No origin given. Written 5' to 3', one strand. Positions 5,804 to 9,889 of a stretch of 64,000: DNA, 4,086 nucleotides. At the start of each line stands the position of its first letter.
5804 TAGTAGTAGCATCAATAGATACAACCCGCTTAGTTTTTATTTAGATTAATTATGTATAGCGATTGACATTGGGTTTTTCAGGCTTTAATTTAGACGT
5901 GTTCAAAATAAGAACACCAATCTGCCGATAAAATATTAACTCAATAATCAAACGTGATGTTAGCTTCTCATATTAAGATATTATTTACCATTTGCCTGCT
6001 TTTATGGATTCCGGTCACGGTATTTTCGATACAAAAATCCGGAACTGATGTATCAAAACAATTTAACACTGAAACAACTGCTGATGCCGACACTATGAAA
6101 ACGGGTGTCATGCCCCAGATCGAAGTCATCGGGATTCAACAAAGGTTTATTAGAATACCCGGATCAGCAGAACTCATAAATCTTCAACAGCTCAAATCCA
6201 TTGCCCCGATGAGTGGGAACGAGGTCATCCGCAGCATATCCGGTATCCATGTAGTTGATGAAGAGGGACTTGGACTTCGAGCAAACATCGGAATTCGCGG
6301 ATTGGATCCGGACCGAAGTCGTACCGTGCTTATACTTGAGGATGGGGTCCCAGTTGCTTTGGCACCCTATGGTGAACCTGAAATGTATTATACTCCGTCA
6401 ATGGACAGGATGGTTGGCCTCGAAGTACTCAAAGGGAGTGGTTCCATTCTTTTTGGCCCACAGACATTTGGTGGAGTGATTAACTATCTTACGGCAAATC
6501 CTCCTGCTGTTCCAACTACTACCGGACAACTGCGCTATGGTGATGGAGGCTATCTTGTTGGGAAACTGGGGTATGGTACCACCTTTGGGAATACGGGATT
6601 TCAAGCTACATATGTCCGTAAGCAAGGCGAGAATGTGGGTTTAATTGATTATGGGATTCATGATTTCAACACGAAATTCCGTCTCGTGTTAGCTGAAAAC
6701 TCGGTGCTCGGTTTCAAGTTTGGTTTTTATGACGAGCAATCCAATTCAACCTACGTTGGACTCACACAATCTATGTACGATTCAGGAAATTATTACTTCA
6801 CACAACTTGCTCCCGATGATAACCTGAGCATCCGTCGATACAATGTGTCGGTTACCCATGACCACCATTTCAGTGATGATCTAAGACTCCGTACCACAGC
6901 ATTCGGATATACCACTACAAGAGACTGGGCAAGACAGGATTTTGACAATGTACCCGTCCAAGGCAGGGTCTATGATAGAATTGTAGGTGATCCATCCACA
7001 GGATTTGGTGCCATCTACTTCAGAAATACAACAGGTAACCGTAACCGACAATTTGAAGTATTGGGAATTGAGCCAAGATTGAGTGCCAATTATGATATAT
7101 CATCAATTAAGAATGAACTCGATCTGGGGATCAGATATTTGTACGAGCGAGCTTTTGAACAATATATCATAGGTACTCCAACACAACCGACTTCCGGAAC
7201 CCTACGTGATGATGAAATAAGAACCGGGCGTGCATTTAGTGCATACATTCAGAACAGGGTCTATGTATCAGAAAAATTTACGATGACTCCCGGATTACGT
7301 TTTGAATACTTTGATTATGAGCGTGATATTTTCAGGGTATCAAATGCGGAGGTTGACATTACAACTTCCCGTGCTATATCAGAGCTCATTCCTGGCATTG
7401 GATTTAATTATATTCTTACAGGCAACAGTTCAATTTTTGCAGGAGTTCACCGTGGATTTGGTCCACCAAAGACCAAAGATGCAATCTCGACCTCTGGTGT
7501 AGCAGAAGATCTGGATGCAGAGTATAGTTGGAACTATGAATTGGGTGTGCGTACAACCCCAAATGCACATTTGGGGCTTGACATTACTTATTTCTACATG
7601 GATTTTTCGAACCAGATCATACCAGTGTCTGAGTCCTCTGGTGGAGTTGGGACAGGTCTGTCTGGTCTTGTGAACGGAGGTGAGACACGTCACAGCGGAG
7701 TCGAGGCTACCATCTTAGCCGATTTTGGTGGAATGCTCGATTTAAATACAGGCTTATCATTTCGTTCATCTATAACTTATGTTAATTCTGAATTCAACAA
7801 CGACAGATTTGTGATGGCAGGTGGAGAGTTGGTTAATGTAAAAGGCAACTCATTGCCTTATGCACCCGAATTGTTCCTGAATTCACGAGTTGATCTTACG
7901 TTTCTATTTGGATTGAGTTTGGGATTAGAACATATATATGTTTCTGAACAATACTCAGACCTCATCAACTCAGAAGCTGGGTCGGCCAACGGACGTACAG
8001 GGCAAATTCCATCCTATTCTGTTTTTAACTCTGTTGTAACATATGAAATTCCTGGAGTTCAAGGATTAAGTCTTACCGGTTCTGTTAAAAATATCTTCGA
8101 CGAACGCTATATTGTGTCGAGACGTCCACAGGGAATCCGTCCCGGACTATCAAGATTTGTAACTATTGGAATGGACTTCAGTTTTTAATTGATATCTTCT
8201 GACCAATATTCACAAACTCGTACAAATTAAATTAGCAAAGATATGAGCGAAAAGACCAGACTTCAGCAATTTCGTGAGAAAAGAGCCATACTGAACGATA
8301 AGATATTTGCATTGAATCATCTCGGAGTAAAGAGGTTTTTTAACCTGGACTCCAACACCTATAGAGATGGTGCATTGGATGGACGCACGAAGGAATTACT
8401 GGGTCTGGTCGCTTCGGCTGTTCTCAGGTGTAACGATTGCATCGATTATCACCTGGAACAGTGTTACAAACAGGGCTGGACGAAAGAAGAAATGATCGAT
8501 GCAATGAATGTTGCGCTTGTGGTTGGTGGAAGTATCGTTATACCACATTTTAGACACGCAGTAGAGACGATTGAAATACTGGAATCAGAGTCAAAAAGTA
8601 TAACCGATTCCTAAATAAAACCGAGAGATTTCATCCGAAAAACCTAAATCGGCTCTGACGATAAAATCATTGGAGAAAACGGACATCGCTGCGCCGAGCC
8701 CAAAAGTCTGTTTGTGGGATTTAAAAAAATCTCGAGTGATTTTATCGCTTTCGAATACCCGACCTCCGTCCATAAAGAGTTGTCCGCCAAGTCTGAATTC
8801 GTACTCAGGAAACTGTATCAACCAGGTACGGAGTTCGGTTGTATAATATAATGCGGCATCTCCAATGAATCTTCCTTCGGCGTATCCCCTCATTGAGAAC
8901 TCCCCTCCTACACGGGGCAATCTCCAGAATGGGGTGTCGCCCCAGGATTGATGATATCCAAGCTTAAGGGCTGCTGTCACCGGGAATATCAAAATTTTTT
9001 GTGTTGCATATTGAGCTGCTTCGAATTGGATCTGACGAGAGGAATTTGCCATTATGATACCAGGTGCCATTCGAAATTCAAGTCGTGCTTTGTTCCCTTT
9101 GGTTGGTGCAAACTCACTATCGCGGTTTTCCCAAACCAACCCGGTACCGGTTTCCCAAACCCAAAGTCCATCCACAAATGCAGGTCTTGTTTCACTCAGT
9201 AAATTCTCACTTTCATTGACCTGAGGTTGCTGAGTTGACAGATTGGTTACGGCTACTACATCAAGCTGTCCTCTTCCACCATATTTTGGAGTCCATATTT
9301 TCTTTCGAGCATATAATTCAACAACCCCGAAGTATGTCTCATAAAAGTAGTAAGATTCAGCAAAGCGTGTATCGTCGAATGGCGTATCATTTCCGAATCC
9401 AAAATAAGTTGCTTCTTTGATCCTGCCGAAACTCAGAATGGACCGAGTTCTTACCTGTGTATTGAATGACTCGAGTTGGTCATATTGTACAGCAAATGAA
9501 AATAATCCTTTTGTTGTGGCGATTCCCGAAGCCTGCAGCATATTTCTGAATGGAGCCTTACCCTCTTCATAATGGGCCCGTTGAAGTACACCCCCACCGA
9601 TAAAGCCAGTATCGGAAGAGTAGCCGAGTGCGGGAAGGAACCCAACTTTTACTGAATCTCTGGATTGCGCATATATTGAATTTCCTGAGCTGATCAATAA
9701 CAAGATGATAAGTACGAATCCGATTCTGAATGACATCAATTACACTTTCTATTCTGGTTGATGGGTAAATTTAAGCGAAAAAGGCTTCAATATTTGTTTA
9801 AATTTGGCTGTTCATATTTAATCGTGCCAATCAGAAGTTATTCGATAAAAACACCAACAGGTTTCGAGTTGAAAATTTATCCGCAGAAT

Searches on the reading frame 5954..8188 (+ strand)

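Call 33: search_protein_families(library=pfam, proteins=[window:5954-8188:+], max_evalue=0.0001)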
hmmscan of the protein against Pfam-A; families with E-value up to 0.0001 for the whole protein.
window:5954-8188:+ (744 aa): 2 families
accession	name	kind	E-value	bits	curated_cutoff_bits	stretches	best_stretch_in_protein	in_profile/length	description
PF00593.30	TonB_dep_Rec_b-barrel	-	1.3e-43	150.9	27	1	247-714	10-436/436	TonB dependent receptor-like, beta-barrel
PF07715.20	Plug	-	3.4e-13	50.5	23.9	1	68-175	5-107/107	TonB-dependent Receptor Plug Domain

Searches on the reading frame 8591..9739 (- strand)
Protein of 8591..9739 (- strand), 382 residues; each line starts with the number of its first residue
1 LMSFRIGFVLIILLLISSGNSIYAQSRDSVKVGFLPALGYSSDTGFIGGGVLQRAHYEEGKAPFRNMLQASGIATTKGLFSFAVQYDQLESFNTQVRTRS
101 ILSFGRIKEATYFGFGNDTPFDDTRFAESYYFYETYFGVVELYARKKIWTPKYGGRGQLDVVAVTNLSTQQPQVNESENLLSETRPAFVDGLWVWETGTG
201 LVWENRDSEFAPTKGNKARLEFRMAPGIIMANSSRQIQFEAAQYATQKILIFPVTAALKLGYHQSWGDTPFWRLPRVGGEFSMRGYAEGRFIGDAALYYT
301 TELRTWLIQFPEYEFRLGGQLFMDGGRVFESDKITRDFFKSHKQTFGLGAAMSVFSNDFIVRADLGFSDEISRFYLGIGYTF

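Call 33: search_protein_families(library=pfam, proteins=[window:8591-9739:-], max_evalue=0.0001)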
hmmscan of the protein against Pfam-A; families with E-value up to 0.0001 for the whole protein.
window:8591-9739:- (382 aa): 1 family
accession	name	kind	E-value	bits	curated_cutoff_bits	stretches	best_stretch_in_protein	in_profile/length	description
PF01103.29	Omp85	-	1.4e-16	61.4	24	1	195-382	115-325/325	Omp85 superfamily domain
